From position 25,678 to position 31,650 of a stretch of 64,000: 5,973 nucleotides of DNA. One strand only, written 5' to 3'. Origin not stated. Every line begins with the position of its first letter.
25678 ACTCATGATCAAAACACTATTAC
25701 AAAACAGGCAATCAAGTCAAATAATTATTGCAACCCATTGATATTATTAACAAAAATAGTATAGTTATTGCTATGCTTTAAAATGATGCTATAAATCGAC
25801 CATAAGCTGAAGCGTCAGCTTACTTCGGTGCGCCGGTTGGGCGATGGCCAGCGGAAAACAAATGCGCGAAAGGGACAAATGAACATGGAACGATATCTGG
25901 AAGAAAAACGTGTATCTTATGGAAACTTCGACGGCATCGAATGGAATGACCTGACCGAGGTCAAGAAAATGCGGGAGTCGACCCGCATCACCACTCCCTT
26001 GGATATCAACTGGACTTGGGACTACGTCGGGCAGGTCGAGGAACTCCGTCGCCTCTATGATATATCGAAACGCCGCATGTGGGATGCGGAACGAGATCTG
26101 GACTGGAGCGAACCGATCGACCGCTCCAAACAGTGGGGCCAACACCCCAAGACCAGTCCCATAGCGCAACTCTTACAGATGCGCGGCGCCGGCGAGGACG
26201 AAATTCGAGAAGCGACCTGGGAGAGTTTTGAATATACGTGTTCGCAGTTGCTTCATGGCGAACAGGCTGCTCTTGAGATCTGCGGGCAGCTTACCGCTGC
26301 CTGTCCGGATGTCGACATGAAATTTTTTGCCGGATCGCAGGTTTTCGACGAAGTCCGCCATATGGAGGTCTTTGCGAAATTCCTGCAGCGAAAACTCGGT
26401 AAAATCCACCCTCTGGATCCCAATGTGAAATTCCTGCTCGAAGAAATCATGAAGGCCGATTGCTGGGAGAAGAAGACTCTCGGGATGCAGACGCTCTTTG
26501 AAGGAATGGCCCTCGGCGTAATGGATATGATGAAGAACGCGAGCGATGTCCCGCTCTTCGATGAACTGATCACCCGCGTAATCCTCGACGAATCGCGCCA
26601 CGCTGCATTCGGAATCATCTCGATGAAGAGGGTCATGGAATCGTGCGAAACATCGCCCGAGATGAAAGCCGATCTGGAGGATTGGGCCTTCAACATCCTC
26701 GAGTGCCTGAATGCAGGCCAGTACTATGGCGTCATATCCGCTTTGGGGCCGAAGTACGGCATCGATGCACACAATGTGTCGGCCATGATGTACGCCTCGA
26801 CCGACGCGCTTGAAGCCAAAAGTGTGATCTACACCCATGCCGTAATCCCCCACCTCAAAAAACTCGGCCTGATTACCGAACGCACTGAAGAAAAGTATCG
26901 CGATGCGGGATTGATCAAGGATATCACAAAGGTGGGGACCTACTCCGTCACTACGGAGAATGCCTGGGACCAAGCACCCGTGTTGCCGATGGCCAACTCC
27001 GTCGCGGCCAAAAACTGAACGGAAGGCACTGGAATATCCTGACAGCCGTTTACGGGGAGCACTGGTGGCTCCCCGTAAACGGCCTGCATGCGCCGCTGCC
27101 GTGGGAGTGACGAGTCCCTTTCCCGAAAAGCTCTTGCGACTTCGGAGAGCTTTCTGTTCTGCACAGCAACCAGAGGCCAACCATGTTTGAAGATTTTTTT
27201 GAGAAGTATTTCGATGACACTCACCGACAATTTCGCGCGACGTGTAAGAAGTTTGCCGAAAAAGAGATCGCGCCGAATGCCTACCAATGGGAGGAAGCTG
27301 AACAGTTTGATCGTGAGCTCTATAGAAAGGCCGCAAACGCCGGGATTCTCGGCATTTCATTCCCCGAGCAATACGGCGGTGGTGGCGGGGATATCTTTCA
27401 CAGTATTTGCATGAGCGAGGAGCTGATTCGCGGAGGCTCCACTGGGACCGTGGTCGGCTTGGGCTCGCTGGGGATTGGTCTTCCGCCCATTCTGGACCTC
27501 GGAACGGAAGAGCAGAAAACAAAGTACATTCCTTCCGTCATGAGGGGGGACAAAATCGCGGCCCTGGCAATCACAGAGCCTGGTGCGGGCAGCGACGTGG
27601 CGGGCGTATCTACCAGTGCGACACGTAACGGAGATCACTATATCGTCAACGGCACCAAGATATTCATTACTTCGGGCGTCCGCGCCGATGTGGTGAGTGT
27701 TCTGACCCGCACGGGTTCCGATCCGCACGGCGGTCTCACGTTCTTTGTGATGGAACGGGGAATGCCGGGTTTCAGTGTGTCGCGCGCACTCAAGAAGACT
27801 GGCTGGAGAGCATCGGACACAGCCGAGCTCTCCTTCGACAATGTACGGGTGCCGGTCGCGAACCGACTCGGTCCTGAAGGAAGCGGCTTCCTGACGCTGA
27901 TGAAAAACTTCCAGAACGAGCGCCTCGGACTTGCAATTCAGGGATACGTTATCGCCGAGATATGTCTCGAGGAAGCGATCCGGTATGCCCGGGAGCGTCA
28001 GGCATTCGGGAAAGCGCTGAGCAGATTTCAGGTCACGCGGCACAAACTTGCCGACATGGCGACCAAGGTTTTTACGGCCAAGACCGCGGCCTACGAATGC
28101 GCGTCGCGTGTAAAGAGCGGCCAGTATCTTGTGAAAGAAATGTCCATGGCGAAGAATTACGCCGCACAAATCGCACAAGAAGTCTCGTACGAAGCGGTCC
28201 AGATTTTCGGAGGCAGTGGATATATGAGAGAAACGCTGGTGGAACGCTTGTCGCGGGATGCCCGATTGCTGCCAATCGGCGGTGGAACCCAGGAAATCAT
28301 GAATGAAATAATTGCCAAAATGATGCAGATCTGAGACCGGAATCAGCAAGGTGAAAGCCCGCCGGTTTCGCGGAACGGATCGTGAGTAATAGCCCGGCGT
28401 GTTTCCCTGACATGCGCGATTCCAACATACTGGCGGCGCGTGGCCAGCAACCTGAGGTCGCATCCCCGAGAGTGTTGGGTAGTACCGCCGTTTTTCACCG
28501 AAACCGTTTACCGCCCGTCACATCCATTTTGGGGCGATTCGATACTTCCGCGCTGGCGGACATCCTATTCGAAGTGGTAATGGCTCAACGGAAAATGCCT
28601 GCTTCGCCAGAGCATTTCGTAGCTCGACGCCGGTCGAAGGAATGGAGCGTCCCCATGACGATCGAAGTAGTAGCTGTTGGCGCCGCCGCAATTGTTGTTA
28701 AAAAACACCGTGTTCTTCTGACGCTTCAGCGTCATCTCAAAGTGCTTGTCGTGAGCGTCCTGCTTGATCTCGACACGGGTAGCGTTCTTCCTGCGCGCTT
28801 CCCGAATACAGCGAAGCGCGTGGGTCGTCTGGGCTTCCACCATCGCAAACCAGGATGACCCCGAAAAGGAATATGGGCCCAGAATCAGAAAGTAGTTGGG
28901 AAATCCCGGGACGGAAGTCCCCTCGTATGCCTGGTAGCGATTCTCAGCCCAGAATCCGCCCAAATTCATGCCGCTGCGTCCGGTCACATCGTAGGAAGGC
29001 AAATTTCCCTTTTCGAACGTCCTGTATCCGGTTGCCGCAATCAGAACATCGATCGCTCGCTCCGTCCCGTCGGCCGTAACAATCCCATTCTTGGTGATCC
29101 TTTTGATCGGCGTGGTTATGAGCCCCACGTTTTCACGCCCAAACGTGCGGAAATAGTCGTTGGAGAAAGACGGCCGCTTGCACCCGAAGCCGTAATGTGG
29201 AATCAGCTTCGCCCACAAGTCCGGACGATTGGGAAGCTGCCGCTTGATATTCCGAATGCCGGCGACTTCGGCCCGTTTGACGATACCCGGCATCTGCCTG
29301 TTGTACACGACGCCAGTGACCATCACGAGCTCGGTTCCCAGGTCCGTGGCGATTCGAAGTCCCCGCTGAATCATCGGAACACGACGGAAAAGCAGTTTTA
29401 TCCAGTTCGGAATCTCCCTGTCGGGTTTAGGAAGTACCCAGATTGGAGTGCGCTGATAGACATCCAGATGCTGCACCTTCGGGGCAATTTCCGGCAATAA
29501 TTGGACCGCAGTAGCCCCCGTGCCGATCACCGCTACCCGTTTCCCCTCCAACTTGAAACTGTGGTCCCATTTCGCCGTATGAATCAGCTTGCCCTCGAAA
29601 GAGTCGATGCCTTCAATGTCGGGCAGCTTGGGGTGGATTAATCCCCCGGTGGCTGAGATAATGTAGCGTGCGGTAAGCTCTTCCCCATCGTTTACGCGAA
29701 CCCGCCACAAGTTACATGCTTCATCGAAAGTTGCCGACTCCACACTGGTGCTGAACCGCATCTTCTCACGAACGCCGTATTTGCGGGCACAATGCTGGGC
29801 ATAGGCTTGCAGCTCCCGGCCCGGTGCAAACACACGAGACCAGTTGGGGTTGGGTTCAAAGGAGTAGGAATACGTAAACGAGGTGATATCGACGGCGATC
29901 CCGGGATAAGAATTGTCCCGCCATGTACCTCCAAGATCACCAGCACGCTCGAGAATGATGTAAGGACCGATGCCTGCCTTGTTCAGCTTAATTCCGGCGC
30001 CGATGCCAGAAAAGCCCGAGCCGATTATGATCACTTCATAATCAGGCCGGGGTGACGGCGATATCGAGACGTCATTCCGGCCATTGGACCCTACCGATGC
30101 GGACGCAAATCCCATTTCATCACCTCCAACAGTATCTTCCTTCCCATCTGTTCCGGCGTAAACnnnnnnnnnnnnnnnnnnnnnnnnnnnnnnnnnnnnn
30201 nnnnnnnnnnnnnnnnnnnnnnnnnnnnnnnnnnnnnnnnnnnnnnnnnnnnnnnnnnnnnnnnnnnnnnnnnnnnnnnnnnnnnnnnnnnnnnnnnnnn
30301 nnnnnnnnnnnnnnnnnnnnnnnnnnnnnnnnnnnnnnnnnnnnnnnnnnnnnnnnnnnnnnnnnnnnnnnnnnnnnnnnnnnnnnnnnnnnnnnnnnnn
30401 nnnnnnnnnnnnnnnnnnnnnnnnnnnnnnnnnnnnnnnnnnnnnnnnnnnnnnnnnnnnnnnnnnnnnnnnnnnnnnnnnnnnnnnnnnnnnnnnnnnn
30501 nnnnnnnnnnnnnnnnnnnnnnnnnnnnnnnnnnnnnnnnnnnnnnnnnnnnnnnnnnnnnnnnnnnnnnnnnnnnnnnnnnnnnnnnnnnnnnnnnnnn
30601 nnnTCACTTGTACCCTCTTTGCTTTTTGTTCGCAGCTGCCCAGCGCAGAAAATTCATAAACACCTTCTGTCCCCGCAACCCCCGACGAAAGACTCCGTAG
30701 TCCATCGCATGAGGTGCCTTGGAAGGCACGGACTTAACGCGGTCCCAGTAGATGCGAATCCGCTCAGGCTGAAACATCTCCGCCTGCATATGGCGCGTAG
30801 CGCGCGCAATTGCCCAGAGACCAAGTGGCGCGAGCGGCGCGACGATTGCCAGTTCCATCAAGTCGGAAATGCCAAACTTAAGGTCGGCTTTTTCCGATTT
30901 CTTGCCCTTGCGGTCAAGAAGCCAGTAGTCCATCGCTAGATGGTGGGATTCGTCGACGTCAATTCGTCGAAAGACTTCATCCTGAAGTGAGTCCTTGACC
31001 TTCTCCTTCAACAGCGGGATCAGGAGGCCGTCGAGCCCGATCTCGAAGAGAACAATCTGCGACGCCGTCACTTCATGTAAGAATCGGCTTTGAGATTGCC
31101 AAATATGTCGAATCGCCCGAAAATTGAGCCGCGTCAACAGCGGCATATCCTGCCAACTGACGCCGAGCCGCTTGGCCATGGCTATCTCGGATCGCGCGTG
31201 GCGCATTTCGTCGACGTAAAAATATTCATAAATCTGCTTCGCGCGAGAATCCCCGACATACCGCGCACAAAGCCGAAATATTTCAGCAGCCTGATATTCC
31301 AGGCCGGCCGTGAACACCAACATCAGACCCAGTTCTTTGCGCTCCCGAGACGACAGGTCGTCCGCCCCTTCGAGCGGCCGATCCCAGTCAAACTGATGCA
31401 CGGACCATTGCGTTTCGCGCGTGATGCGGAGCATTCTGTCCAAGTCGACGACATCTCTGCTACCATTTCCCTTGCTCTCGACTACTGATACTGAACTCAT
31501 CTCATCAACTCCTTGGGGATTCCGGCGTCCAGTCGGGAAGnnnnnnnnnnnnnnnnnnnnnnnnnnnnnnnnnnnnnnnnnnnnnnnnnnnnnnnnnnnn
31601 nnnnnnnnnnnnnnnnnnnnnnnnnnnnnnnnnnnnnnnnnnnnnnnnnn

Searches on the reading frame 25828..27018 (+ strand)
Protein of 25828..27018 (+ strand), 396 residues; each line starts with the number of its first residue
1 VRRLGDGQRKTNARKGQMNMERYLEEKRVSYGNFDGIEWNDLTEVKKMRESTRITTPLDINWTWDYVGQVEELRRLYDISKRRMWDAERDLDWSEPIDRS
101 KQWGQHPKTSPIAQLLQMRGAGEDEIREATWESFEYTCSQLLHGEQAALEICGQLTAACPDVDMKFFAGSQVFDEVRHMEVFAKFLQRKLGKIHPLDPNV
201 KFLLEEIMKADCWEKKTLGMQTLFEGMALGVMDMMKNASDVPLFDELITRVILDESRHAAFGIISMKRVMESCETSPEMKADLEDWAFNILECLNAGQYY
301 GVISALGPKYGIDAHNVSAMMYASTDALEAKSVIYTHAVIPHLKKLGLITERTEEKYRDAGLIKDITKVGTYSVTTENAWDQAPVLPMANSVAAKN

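Call 8: search_protein_families(library=pfam, proteins=[window:25828-27018:+], max_evalue=0.001)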
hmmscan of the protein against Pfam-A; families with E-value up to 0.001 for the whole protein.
window:25828-27018:+ (396 aa): 1 family
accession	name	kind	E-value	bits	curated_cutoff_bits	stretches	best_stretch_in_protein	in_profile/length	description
PF11583.14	AurF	-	0.00037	20.2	29.6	0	72-273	7-214/282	P-aminobenzoate N-oxygenase AurF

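Call 10: search_protein_families(library=ncbifam, proteins=[window:25828-27018:+], max_evalue=0.01)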
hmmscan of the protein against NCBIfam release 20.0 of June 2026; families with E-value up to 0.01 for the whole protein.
window:25828-27018:+ (396 aa): 1 family
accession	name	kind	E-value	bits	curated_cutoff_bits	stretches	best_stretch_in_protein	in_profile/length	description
NF006200.0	PRK08326.1-3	equivalog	3e-05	23.4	194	0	236-271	194-229/321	R2-like ligand-binding oxidase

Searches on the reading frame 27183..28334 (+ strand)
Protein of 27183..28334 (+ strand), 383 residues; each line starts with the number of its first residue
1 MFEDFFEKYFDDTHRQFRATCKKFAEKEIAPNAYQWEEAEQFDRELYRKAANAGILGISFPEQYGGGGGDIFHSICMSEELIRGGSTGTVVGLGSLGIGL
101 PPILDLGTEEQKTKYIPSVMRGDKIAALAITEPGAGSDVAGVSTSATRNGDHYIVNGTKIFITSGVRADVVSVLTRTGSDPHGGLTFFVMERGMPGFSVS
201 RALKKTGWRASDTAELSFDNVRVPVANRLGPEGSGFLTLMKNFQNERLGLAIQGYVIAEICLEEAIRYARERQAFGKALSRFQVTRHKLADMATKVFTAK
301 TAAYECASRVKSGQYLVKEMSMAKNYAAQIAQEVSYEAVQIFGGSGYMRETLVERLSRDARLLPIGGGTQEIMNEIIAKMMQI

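Call 8: search_protein_families(library=pfam, proteins=[window:27183-28334:+], max_evalue=0.001)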
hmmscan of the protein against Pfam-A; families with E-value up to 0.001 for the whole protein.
window:27183-28334:+ (383 aa): 4 families
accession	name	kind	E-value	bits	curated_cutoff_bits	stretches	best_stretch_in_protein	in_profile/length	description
PF00441.29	Acyl-CoA_dh_1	-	2.2e-45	154.9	22.4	1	233-381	1-149/150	Acyl-CoA dehydrogenase, C-terminal domain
PF02771.21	Acyl-CoA_dh_N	-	3e-32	111.8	22.9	1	12-123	2-113/113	Acyl-CoA dehydrogenase, N-terminal domain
PF02770.24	Acyl-CoA_dh_M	-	5.3e-26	91.1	33.3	1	127-221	1-97/97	Acyl-CoA dehydrogenase, middle domain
PF08028.16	Acyl-CoA_dh_2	-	3.5e-15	56.9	22.7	1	257-362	10-125/134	Acyl-CoA dehydrogenase, C-terminal domain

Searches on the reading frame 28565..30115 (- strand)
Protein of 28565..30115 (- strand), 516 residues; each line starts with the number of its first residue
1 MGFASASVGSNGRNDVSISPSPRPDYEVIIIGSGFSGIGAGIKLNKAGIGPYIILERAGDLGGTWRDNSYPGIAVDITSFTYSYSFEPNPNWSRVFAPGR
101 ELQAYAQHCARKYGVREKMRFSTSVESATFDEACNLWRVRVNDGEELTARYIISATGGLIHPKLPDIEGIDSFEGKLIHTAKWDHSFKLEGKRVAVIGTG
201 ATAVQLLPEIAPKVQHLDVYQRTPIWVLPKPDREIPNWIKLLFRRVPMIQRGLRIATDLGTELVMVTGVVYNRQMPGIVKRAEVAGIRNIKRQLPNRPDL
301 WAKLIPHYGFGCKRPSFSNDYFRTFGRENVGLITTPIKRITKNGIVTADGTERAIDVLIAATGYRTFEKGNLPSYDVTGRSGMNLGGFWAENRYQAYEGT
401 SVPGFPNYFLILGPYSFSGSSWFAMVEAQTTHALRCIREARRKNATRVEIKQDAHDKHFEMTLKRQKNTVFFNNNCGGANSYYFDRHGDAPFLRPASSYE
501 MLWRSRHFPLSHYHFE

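Call 8: search_protein_families(library=pfam, proteins=[window:28565-30115:-], max_evalue=0.001)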
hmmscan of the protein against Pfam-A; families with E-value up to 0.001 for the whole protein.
window:28565-30115:- (516 aa): 6 families
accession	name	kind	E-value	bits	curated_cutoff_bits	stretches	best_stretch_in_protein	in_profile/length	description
PF13738.12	Pyr_redox_3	-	4.3e-17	62.7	30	1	29-230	1-203/305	Pyridine nucleotide-disulphide oxidoreductase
PF00743.25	FMO-like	-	2.4e-15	56.5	22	1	27-246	3-238/532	Flavin-binding monooxygenase-like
PF07992.20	Pyr_redox_2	-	6.2e-14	52.5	26.1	1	26-237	1-187/291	Pyridine nucleotide-disulphide oxidoreductase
PF13434.12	Lys_Orn_oxgnase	-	1.6e-08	34.6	21.3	1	93-217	88-214/339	L-lysine 6-monooxygenase/L-ornithine 5-monooxygenase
PF13450.12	NAD_binding_8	-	7.6e-08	33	21.9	1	30-97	1-66/68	NAD(P)-binding Rossmann-like domain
PF01266.30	DAO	-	5e-06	26.7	27.9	0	96-186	146-237/353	FAD dependent oxidoreductase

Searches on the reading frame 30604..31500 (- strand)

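Call 9: search_protein_families(library=pfam, proteins=[window:30604-31500:-], max_evalue=0.001)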
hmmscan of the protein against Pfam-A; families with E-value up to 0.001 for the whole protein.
window:30604-31500:- (298 aa): 1 family
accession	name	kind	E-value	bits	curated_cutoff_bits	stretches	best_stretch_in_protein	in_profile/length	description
PF02332.24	Phenol_Hydrox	-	0.00099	19.2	24.4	0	45-162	60-183/230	Methane/Phenol/Alkene Hydroxylase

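Call 10: search_protein_families(library=ncbifam, proteins=[window:30604-31500:-], max_evalue=0.01)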
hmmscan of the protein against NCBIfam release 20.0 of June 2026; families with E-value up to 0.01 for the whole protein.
window:30604-31500:- (298 aa): 0 families
